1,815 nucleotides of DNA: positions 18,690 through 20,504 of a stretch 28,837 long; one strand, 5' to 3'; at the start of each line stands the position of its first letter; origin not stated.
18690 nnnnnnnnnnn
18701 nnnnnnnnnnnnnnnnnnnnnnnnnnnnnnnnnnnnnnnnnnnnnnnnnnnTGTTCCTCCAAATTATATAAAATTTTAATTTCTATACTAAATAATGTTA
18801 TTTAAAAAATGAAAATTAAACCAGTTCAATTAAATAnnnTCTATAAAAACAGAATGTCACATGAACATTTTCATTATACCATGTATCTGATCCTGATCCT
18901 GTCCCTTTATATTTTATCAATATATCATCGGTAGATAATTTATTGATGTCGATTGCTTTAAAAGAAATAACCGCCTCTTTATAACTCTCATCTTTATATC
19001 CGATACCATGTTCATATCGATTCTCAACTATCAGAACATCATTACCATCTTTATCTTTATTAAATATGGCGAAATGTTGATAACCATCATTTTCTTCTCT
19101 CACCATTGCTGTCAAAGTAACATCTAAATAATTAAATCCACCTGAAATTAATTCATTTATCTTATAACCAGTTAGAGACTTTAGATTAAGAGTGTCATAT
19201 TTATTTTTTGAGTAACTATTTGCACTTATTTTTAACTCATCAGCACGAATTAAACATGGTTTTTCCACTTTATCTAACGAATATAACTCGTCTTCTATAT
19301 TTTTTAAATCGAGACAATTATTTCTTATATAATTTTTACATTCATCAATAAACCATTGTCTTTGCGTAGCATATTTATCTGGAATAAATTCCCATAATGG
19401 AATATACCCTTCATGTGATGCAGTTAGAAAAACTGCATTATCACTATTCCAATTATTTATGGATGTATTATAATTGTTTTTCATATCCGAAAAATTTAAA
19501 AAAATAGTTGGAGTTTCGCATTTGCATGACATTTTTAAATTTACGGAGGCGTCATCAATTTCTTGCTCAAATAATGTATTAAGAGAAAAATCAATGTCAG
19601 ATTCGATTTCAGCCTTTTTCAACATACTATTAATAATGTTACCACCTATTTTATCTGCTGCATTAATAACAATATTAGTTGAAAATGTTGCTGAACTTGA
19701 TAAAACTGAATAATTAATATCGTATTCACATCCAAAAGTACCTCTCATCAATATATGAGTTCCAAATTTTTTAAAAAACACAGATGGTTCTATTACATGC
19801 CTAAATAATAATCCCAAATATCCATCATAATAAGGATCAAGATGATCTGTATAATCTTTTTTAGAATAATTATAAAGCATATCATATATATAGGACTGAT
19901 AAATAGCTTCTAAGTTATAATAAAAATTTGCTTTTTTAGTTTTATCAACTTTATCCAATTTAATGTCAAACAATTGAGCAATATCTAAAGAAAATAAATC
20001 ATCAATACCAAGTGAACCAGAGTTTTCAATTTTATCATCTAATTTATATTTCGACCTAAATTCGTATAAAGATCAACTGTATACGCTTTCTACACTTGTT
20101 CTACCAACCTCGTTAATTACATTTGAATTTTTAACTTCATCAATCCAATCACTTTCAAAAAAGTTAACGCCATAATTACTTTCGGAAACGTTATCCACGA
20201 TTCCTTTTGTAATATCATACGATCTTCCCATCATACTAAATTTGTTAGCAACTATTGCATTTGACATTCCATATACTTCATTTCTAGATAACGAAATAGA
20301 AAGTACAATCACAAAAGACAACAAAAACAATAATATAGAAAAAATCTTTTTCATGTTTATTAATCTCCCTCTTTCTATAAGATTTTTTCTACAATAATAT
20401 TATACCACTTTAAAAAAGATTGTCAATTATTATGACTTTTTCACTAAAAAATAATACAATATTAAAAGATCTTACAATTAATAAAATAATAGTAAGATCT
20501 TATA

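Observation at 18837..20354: MACPF-like pore-forming protein gene with its own strong promoter, split by a single in-frame TGA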

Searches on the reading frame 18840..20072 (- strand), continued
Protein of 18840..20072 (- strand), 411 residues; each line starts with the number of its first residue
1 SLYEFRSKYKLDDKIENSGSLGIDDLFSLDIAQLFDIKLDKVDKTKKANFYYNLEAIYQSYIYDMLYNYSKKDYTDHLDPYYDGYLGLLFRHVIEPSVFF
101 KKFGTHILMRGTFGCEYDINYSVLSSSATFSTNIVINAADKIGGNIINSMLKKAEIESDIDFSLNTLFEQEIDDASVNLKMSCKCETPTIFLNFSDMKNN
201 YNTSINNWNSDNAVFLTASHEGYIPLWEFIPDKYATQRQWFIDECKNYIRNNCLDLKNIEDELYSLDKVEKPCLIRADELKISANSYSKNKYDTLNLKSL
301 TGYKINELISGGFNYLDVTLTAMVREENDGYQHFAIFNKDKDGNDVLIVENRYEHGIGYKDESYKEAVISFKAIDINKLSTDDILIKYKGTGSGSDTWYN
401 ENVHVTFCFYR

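Call 89: search_protein_families(library=pfam, proteins=[P0026, P0065, P0067, P0072, P0093, P0101, P0105, P0111, P0130, P0136], max_evalue=0.0001)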
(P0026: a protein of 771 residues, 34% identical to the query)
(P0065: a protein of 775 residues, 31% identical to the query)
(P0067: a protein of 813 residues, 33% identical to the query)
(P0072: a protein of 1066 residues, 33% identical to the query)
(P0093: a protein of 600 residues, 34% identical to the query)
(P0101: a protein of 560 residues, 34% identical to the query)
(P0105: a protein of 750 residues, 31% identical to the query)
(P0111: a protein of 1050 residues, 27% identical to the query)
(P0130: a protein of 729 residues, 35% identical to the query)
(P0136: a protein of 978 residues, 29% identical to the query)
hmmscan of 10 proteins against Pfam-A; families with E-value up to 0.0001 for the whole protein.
P0026 (771 aa): 0 families

P0065 (775 aa): 2 families
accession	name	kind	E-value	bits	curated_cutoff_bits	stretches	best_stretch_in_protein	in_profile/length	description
PF14200.12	RicinB_lectin_2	-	4.3e-09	37.4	25.6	1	375-431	12-68/89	Ricin-type beta-trefoil lectin domain-like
PF00882.24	Zn_dep_PLPC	-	2.3e-05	24.9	26.8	1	128-310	1-153/167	Zinc dependent phospholipase C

P0067 (813 aa): 0 families

P0072 (1066 aa): 1 family
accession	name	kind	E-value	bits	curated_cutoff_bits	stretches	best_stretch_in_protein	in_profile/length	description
PF01060.29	TTR-52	-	8e-05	23.6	24.9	0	245-298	10-60/79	Transthyretin-like family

P0093 (600 aa): 1 family
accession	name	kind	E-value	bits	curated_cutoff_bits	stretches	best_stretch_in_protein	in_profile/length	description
PF09479.16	Flg_new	-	2.4e-40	136.9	27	2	388-456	1-65/65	Listeria-Bacteroides repeat domain (List_Bact_rpt)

P0101 (560 aa): 1 family
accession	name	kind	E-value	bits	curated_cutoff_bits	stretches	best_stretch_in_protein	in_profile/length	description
PF09479.16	Flg_new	-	2.5e-21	76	27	1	270-335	1-65/65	Listeria-Bacteroides repeat domain (List_Bact_rpt)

P0105 (750 aa): 1 family
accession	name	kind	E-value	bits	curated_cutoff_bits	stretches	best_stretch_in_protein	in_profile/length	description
PF14200.12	RicinB_lectin_2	-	3.3e-10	41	25.6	1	366-423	12-69/89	Ricin-type beta-trefoil lectin domain-like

P0111 (1050 aa): 2 families
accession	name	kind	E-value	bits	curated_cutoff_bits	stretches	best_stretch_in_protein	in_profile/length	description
PF09479.16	Flg_new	-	4.9e-28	97.5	27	2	834-899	1-65/65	Listeria-Bacteroides repeat domain (List_Bact_rpt)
PF01823.24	MACPF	-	1.7e-13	51.6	21.5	1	140-329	4-200/214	MAC/Perforin domain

P0130 (729 aa): 1 family
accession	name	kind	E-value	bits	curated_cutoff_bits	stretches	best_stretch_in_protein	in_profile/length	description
PF09479.16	Flg_new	-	1.6e-27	95.8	27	2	376-444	1-65/65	Listeria-Bacteroides repeat domain (List_Bact_rpt)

P0136 (978 aa): 1 family
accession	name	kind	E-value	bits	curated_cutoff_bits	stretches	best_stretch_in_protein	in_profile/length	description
PF13306.12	LRR_5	-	7.8e-32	110.3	27.7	3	63-148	10-93/127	BspA type Leucine rich repeat region (6 copies)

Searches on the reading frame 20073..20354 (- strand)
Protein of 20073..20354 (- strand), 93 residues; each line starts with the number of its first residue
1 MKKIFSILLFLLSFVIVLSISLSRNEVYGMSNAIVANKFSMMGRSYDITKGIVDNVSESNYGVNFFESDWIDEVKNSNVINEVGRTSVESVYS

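Call 7: search_protein_families(library=pfam, proteins=[window:20076-20354:-], max_evalue=1)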
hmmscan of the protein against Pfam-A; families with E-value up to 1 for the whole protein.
window:20076-20354:- (93 aa): 1 family
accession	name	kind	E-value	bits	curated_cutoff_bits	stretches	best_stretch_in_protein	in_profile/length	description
PF03840.19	SecG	-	0.056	14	29.2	1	4-43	1-41/70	Preprotein translocase SecG subunit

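Call 31: find_encoding_contigs(protein=window:20073-20354:-, flank=5000)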
Protein window:20073-20354:- (93 aa): 1 contig read that carries it; 1 place shown.
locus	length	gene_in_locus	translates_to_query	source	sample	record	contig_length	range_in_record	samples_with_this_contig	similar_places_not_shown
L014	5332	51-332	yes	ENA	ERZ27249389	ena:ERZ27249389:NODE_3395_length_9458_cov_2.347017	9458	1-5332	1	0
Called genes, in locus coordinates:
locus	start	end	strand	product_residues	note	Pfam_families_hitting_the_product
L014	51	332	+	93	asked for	-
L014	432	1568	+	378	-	-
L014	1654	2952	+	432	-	-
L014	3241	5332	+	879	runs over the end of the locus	PF00005:ABC_tran, PF02463:SMC_N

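Call 55: list_cluster_members(proteins=[P0001, P0011, window:20076-20354:-, window:18840-19973:-, window:17171-18751:-, P0002, P0003, P0004])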
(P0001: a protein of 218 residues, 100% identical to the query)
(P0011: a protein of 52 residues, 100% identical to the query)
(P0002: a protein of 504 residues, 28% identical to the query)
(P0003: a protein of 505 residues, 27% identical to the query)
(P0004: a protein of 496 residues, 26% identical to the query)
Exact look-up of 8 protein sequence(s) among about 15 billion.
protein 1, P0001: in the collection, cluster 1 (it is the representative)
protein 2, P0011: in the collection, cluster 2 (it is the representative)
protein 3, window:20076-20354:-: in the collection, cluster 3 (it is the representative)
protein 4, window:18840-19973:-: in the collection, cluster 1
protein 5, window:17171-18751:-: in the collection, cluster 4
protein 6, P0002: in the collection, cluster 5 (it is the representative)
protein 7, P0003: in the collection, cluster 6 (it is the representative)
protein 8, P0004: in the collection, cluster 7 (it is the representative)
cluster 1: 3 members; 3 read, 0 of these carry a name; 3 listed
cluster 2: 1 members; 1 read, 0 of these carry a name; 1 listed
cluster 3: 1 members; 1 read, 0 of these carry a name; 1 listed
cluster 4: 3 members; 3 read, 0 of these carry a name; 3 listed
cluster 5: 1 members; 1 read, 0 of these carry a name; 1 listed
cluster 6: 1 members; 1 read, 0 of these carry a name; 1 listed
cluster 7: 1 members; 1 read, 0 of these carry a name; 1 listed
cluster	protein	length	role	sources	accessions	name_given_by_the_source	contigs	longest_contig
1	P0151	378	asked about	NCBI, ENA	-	-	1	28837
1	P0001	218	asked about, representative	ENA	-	-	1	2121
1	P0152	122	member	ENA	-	-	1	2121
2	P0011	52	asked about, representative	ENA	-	-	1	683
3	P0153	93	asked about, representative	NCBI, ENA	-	-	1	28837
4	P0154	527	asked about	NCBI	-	-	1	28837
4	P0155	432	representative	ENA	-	-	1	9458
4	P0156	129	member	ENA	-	-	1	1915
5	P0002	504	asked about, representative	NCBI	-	-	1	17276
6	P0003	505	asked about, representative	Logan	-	-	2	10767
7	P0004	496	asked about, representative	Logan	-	-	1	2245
